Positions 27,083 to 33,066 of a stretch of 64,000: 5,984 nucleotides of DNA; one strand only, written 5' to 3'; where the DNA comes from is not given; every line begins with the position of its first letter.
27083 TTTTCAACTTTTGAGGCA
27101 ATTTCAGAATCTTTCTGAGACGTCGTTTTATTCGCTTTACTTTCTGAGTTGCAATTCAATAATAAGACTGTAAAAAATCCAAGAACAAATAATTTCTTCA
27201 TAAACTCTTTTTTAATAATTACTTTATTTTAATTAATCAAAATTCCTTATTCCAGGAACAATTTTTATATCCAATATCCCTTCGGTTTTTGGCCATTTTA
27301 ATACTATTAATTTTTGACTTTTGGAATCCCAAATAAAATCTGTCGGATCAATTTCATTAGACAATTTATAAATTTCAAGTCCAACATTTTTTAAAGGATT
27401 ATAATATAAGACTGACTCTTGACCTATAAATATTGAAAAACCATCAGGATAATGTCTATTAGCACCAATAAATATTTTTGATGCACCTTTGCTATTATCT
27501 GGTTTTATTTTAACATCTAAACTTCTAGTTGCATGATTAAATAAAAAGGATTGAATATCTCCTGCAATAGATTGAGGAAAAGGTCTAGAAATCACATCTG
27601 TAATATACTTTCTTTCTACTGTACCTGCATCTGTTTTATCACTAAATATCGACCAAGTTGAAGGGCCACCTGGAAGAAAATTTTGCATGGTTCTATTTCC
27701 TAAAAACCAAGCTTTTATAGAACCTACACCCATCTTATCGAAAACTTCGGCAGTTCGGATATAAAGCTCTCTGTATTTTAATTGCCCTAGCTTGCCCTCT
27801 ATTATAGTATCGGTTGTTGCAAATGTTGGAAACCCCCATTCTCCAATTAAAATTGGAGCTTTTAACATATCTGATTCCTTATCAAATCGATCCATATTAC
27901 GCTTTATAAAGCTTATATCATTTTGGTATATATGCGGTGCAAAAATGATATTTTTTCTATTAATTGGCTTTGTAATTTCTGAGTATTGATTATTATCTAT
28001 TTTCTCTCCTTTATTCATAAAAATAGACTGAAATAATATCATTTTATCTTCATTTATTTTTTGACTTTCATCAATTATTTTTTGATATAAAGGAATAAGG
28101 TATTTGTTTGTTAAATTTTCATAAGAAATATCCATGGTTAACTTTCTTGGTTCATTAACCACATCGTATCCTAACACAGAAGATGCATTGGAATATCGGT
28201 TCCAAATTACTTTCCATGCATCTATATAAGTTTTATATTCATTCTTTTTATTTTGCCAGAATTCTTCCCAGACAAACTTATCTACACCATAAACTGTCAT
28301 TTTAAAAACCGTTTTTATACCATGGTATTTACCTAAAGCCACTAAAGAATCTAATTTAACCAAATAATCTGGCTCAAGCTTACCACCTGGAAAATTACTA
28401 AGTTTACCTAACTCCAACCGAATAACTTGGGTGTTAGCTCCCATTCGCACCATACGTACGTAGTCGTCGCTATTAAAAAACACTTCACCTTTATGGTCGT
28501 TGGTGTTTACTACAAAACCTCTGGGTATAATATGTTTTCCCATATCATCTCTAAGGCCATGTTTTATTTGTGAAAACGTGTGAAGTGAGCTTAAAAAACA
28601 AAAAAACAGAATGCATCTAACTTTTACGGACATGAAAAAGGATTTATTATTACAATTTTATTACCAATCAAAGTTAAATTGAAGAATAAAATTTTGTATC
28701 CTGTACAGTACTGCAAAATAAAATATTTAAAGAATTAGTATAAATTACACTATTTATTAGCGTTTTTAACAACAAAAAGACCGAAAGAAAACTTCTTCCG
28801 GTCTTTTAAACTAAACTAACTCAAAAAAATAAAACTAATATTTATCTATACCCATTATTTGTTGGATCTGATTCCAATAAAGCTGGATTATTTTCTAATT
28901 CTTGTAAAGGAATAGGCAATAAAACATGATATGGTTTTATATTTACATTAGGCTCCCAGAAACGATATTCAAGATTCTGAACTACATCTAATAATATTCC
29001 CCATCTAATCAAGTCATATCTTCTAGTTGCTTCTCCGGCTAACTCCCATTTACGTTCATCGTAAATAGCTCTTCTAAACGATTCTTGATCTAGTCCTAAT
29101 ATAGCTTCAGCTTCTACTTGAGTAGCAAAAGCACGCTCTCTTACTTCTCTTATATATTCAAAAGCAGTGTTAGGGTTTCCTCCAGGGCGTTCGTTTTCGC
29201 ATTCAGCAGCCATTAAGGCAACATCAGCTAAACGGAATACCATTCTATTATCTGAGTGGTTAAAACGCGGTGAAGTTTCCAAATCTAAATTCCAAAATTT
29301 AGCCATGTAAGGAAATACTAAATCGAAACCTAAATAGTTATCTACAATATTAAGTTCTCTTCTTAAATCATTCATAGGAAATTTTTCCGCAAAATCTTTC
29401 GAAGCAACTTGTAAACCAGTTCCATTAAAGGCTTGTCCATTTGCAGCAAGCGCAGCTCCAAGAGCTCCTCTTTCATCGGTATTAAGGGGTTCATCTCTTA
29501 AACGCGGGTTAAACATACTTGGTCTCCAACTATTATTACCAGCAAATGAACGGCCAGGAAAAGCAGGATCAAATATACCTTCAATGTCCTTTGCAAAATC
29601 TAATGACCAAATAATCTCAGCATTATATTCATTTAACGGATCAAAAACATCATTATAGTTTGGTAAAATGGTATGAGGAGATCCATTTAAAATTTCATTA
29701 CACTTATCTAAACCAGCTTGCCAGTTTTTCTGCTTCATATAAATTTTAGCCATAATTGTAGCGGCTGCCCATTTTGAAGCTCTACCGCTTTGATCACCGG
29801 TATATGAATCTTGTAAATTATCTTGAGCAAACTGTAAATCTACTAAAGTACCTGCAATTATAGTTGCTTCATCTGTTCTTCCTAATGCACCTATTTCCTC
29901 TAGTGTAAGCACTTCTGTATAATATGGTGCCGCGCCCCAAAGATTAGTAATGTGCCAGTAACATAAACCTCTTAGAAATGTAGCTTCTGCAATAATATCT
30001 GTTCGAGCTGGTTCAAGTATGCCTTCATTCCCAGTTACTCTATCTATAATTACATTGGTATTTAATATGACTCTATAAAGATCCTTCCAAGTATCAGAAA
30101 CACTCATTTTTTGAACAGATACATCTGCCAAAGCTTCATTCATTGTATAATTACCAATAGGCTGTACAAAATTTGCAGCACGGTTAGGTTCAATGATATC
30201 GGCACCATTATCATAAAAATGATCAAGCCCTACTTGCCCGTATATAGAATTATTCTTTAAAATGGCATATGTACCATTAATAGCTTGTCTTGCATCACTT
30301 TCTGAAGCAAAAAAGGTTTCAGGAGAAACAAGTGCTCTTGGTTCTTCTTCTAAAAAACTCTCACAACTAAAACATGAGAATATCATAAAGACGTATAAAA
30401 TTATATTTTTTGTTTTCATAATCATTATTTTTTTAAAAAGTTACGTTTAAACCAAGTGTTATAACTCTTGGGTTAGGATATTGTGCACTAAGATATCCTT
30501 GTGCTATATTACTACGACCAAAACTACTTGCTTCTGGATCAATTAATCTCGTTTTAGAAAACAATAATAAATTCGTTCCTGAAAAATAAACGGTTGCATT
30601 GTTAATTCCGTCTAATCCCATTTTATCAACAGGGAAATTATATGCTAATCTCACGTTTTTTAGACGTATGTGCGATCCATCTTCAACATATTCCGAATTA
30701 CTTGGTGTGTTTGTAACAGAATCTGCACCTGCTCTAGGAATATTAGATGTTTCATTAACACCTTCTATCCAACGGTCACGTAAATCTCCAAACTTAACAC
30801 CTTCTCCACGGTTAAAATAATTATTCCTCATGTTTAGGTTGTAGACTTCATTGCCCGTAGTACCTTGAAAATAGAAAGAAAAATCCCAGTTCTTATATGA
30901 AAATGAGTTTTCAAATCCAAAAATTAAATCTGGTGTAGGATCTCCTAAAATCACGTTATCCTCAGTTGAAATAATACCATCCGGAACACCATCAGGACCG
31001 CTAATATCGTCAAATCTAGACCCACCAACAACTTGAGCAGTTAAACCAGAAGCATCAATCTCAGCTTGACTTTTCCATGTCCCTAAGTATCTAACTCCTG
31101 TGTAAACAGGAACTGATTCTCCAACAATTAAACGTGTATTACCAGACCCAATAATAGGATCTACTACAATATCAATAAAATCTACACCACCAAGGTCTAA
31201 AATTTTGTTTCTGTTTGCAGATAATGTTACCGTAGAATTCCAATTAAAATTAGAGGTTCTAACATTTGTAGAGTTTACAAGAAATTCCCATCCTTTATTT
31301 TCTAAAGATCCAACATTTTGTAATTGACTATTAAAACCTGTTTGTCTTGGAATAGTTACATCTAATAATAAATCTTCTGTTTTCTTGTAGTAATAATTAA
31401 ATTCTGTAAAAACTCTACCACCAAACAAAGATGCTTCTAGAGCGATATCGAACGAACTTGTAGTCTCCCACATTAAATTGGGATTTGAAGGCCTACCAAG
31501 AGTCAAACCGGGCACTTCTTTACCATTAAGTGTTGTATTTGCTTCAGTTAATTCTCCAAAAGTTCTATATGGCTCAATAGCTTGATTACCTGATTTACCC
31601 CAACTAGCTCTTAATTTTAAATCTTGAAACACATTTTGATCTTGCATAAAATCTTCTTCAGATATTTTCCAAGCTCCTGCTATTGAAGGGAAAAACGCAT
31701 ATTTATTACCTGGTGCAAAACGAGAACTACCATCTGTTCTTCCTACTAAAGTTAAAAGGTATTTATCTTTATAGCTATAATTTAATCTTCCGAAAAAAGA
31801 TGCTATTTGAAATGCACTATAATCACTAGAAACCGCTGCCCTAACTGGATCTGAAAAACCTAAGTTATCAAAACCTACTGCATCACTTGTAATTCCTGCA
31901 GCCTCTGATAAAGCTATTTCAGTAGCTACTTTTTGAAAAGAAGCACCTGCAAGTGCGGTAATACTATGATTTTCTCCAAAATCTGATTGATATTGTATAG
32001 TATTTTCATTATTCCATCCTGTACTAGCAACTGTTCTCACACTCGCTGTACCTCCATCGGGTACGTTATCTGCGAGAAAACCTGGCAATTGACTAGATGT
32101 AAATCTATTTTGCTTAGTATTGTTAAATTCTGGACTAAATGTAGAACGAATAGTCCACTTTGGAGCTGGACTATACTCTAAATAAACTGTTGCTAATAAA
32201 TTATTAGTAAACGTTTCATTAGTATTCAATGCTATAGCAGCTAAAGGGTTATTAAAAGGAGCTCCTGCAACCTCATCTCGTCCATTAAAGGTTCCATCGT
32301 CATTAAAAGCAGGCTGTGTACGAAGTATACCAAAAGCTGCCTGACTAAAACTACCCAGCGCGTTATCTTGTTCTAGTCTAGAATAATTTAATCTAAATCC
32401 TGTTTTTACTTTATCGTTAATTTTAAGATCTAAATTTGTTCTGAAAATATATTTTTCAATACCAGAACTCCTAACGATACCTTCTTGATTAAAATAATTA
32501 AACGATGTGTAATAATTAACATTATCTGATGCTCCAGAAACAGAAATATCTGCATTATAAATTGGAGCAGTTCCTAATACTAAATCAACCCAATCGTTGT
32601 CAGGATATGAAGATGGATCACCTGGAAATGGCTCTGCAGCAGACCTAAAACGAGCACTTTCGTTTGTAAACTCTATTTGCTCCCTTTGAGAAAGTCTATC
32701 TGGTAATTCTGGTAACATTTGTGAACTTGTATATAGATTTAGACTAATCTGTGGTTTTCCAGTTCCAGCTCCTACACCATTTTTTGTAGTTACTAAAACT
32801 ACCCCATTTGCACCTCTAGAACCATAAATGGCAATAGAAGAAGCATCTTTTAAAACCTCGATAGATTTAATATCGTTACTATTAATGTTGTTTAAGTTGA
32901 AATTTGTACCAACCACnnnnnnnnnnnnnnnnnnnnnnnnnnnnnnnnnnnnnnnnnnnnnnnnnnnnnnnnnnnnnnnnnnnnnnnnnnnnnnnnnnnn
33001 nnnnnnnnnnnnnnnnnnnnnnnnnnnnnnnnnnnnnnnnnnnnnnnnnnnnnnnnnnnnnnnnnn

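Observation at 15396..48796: The same phased TCCTG-N5-TCCTG direct repeat sits in every long intergenic gap of the locus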

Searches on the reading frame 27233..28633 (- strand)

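Call 7: search_protein_families(library=pfam, proteins=[window:27233-28633:-], max_evalue=0.00001)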
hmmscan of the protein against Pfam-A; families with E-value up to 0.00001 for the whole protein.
window:27233-28633:- (466 aa): 2 families
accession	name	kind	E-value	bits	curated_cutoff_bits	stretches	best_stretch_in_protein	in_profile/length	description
PF00150.24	Cellulase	-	2.3e-14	54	23.5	1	64-269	31-239/272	Cellulase (glycosyl hydrolase family 5)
PF18564.7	Glyco_hydro_5_C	-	1.5e-06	29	22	1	350-407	1-60/87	Glycoside hydrolase family 5 C-terminal domain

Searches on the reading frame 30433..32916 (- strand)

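Call 7: search_protein_families(library=pfam, proteins=[window:30433-32916:-], max_evalue=0.00001)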
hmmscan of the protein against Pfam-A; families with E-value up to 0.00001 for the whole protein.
window:30433-32916:- (827 aa): 1 family
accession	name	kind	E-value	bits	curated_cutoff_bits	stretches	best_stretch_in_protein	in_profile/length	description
PF07715.20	Plug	-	7.5e-06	26.8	23.9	0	4-39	73-107/107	TonB-dependent Receptor Plug Domain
